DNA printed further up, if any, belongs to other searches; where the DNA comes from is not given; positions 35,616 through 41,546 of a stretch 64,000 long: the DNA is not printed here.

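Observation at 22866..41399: Giant 6177-aa adhesin-like RHS polymorphic toxin with modular architecture and no obvious secretion partner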

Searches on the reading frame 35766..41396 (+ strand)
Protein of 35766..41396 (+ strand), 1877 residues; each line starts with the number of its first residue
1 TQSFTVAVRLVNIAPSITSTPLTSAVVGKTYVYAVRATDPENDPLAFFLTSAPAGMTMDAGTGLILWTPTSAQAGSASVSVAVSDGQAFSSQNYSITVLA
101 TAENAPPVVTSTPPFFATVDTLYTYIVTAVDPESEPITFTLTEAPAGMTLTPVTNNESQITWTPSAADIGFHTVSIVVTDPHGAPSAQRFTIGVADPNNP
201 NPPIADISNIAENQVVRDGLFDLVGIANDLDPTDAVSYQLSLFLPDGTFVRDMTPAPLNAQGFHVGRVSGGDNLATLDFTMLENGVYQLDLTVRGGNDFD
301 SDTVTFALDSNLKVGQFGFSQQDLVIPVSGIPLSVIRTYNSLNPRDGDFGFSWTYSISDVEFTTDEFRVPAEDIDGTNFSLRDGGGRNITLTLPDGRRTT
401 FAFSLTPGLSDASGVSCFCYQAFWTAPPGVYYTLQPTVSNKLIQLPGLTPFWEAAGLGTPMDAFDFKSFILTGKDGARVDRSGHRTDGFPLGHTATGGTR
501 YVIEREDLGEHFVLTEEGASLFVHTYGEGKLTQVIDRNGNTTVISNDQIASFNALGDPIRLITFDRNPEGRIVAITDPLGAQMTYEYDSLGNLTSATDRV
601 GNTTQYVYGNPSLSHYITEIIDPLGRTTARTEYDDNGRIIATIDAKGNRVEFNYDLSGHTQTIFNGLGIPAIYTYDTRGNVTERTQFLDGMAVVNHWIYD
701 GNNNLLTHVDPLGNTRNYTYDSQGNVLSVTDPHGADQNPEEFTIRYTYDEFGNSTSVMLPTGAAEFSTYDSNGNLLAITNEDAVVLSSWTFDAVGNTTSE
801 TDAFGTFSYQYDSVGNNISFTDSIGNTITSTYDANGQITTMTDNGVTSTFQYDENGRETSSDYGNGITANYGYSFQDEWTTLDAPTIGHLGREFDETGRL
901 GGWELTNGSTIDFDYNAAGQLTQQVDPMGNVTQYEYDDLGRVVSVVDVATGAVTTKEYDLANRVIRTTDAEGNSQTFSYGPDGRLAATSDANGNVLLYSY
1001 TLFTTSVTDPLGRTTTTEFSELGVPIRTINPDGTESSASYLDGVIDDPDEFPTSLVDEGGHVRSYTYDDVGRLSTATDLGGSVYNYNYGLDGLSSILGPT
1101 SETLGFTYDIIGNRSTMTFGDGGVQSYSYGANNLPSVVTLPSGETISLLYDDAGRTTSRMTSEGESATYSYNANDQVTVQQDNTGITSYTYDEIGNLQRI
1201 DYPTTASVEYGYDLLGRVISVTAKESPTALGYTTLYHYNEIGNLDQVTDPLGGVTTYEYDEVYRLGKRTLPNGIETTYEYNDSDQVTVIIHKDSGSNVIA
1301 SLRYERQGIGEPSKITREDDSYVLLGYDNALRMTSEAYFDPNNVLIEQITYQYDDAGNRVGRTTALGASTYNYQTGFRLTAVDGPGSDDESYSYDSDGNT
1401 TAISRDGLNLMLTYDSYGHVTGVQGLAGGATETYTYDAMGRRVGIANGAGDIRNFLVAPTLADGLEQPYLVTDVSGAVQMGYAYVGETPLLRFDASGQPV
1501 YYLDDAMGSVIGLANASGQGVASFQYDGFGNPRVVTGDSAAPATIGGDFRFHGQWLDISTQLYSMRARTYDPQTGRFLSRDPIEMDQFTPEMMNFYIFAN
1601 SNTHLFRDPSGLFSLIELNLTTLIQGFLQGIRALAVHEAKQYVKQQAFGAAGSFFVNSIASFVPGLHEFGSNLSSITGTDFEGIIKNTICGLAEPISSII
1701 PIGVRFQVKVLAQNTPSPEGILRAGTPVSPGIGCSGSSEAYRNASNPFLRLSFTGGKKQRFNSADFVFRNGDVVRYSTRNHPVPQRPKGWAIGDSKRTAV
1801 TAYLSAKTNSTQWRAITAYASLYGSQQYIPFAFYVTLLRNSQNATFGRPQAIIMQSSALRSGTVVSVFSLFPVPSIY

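Call 4: search_protein_families(library=pfam, proteins=[window:35766-41396:+], max_evalue=0.01)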
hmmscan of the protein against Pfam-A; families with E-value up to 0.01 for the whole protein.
window:35766-41396:+ (1877 aa): 8 families
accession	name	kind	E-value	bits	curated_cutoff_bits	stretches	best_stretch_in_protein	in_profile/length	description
PF05593.20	RHS_repeat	-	2.6e-98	321.3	22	15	915-949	1-35/38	RHS Repeat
PF05345.18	He_PIG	-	1.1e-13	51.9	24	2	14-98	1-95/96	Putative Ig domain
PF25023.1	TEN_YD-shell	-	3.1e-09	35.9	50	1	1391-1603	686-890/909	Teneurin YD-shell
PF17963.7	Big_9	-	5e-09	37.4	23.6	2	15-97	4-89/89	Bacterial Ig domain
PF20148.4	DUF6531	-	2.6e-08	34.5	24.1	1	311-385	5-59/74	Domain of unknown function (DUF6531)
PF24908.1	Ig_SIBA-E_2nd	-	1.3e-05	25.8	27.8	0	21-86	6-75/117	Integrin beta-like protein A-E, second Ig-like domain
PF17892.7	Cadherin_5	-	0.00038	20.7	26.5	1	36-98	32-97/98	Cadherin-like domain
PF07661.19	MORN_2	-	0.003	18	29.6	0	1338-1352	7-21/22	MORN repeat variant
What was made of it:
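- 36684..40601 (+): RHS cocoon: DUF6531 plug (nt 36696-36920), YD/RHS shell, and Rhs-associated core (nt 40410-40601) ending DPSGL. DUF6531 34.5 bits (cut-off 24.1); RHS_repeat 321 bits, 15 stretches (call 4).
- On RHS/YD-repeat polymorphic toxin: PF20148 DUF6531: 34.5 bits against cut-off 24.1, at aa 4611-4685 (call 4).
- On Bacterial teneurin-like protein (TLP): PF25023 TEN_YD-shell scores 35.9 bits against cut-off 50 (call 4).
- Closest known: Bacterial teneurin-like proteins. Different: Here the propeller-like regions lie more than 1,600 aa upstream of the shell, the plug is DUF6531, and TEN_YD-shell scores 35.9 bits against a cut-off of 50 (call 4).
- About 75% of the protein is adhesin-type modules (call 4).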

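Call 80: search_solved_structures(query=window:36369-41396:+, max_evalue=0.00001)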
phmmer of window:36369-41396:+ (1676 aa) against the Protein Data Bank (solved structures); distinct sequences matched with E-value up to 0.00001: 14.
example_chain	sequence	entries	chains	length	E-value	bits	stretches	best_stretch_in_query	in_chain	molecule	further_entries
7q97_A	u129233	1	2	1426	3.7e-38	133.8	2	373-563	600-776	Rhs family protein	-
8h8a_A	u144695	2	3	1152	3e-37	130.8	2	916-1242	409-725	Putative Rhs-family protein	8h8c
8h8b_A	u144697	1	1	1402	7.1e-37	129.5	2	916-1242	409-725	Putative Rhs-family protein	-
8uy4_A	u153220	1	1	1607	7.7e-35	122.8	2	714-1242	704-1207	Tse15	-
8uxt_A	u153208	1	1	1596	3.7e-34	120.5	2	714-1242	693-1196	Tse15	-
8qja_A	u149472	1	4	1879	4.3e-30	107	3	362-789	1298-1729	Putative type VI secretion system YD repeat-containing Rhs element Vgr protein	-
8cp6_B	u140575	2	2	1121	4.8e-30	106.9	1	697-798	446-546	Toxin protein Tse5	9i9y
7pq5_L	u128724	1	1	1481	2.6e-28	101.2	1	622-1077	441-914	Tre23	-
9pt5_A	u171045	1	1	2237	1e-25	92.6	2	1190-1423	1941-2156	Teneurin-like protein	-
8qjb_A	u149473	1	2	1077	1.9e-25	91.7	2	915-1088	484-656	T6SS-associated Rhs core domain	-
8qjd_A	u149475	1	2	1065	2.2e-25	91.4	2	915-1088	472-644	Salmonella bongori Rhs core domain (residues 360-1420)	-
8qjc_A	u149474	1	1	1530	3.7e-25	90.7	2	915-1088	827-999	T6SS-associated Rhs core and toxin domain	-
9ifo_A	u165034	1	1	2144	3e-22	81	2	1190-1411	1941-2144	Teneurin-Like Protein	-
8fia_A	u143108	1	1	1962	7.1e-13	50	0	367-457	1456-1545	Teneurin-m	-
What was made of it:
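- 36684..40601 (+): Solved Rhs structures match at E 4e-38 to 1e-25 (call 80).
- On RHS/YD-repeat polymorphic toxin: PF05593: 15 stretches, 321 bits, E 2.6e-98 (call 4). phmmer matches solved Rhs cocoons at E down to 3.7e-38 (call 80).
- Closest known: Bacterial teneurin-like proteins. Same: The shell's C-terminal part matches 9pt5 at E 1e-25 (call 80).
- Closest known: T6SS Rhs effectors. Same: The RHS shell and core are homologous (E 4e-38 to 5e-30; call 80), and the logic of encapsulation plus C-terminal cleavage is the same.
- Checked: The RHS part matches solved Rhs cocoons (7q97, 8h8a, Tse15, Tse5; E down to 4e-38; call 80).
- Solved Rhs cocoons match the RHS part: call 80. Most characterised Gram-negative Rhs toxins are T6SS cargo, and the best PDB sequence matches are T6SS Rhs proteins (call 80).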
